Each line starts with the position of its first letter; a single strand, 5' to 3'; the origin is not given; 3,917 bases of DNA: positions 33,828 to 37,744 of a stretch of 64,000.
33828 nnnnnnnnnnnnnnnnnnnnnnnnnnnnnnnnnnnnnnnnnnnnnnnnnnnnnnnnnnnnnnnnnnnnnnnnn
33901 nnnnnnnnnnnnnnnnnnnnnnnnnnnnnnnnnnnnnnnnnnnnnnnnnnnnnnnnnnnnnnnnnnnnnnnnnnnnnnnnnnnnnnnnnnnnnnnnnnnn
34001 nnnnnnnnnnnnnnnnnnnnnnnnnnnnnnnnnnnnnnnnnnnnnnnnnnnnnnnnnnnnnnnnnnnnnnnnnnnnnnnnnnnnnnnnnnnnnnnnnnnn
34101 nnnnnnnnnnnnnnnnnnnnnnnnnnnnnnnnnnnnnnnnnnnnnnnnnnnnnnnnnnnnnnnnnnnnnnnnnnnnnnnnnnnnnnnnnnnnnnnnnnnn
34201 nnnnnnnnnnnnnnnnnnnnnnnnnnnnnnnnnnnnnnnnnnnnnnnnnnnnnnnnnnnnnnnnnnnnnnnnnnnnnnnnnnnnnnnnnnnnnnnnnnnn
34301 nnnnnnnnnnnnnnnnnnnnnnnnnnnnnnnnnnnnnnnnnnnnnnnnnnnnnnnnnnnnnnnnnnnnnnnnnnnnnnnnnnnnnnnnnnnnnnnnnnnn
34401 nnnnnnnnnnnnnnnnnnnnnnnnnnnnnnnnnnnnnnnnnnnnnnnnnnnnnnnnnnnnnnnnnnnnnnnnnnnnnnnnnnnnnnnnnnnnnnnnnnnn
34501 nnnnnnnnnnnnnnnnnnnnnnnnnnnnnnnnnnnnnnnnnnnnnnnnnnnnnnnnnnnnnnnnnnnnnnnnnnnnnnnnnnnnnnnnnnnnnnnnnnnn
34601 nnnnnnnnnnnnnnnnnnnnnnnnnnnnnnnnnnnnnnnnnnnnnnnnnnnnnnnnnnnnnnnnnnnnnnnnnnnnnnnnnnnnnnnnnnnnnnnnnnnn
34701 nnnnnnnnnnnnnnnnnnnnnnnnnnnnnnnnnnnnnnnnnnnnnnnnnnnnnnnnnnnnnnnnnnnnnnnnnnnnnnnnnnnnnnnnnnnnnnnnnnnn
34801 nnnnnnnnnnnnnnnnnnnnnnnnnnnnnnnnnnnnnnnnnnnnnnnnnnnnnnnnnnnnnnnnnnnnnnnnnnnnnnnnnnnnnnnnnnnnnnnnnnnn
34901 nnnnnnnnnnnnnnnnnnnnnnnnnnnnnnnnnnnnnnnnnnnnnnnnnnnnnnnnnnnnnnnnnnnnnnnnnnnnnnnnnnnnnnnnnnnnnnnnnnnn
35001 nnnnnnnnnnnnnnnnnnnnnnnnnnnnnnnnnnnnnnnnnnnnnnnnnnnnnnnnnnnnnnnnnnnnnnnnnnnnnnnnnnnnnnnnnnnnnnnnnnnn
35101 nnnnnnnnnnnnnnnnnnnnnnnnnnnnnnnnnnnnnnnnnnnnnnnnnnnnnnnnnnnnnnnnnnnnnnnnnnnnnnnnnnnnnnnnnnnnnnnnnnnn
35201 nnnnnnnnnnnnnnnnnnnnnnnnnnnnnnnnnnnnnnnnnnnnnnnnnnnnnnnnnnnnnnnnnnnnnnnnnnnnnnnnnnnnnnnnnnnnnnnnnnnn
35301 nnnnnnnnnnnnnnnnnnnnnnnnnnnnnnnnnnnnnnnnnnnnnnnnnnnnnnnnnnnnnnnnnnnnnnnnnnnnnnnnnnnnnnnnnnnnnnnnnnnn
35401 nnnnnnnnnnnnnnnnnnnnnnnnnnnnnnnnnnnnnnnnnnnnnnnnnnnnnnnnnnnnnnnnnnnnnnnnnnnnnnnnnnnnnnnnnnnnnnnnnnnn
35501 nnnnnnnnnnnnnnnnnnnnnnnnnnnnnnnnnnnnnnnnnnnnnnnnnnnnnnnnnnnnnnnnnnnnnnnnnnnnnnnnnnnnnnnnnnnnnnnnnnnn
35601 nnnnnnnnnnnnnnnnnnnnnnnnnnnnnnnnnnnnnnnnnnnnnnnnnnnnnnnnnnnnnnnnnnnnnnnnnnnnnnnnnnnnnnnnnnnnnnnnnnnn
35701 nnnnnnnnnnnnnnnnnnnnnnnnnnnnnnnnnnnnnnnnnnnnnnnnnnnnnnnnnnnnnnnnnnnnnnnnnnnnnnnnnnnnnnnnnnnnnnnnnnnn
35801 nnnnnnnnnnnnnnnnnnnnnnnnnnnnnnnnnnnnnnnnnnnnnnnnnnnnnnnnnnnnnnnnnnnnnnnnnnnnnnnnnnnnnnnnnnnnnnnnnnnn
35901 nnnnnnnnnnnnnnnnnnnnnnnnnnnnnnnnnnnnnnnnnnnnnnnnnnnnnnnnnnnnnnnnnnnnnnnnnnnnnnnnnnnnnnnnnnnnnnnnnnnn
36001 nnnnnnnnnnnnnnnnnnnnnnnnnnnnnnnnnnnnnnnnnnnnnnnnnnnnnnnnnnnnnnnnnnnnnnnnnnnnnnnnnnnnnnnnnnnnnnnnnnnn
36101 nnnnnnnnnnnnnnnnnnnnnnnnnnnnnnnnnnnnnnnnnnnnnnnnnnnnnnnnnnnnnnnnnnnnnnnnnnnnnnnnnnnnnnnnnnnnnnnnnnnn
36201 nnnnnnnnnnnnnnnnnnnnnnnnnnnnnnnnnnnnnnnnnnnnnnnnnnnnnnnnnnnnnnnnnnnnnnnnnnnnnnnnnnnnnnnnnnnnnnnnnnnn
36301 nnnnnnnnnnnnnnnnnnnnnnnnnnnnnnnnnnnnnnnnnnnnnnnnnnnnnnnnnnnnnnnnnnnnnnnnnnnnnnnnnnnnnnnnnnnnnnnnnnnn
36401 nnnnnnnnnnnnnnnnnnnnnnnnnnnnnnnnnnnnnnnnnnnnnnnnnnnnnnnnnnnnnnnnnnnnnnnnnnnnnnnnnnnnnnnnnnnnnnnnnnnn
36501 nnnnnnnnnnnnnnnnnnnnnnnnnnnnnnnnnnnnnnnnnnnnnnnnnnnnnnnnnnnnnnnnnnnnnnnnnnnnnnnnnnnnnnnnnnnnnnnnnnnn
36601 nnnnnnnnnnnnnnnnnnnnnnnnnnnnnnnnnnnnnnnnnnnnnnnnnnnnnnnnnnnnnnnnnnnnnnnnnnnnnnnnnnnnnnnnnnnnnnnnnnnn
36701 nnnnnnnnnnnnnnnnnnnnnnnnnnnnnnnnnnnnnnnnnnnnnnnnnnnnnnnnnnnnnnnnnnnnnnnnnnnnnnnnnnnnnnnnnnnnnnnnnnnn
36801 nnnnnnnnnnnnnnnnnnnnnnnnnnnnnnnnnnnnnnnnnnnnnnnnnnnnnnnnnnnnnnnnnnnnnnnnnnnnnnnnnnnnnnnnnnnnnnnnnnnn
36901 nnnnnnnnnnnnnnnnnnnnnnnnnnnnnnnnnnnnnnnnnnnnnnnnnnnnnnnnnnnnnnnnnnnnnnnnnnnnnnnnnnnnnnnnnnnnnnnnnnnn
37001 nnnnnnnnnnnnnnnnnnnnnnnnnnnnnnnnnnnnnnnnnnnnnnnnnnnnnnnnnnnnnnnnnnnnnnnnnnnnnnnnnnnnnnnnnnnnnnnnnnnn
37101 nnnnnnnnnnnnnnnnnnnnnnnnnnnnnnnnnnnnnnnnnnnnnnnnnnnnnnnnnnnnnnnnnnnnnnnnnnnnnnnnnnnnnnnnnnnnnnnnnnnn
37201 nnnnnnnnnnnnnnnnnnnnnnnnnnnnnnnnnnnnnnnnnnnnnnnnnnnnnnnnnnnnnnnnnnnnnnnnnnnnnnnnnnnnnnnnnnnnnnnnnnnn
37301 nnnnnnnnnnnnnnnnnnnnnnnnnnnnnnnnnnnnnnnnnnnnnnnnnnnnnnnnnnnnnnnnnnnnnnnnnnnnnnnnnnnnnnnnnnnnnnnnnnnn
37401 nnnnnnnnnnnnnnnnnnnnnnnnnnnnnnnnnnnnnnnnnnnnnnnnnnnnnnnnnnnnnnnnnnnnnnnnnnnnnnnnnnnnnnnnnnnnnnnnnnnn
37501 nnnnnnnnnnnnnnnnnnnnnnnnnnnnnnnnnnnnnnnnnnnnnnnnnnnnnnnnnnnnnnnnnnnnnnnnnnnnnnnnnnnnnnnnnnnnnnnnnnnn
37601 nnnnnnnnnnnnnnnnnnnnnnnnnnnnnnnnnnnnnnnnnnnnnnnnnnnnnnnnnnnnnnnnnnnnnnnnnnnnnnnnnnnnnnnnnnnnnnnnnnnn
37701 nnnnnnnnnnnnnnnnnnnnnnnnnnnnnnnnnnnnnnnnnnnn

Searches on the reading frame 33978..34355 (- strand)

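Call 31: search_protein_families(library=pfam, proteins=[window:33978-34355:-], max_evalue=0.01)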
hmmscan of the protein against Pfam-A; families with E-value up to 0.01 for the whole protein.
window:33978-34355:- (125 aa): 1 family
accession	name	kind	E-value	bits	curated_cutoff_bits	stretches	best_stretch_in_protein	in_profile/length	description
PF02033.23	RBFA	-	7.7e-30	103.7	34.7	1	4-110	1-105/105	Ribosome-binding factor A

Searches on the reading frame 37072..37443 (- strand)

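Call 31: search_protein_families(library=pfam, proteins=[window:37072-37443:-], max_evalue=0.01)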
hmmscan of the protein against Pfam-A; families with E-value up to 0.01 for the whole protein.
window:37072-37443:- (123 aa): 0 families

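Call 32: search_protein_families(library=ncbifam, proteins=[window:37072-37443:-], max_evalue=0.01)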
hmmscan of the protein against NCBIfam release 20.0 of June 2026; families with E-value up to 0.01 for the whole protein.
window:37072-37443:- (123 aa): 3 families
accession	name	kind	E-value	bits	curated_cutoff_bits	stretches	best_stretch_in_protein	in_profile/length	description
NF004078.0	PRK05583.1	equivalog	2.7e-05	24.2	77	1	34-120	3-96/104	ribosomal protein L7Ae family protein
NF005825.0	PRK07714.1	equivalog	0.00031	20.9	113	1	33-118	3-95/102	YlxQ family RNA-binding protein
NF005585.0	PRK07283.1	equivalog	0.00031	20.8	107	1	31-85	2-58/100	YlxQ-related RNA-binding protein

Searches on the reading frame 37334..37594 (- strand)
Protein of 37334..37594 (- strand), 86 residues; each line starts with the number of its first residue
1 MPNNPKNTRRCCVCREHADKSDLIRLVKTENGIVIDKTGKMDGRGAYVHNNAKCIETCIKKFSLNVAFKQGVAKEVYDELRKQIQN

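Call 31: search_protein_families(library=pfam, proteins=[window:37334-37594:-], max_evalue=0.01)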
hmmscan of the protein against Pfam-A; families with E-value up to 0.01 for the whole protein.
window:37334-37594:- (86 aa): 1 family
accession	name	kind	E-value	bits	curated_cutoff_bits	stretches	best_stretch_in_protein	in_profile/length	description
PF04296.18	YlxR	-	1.5e-26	92.5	26.9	1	9-81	1-74/75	Protein of unknown function (DUF448)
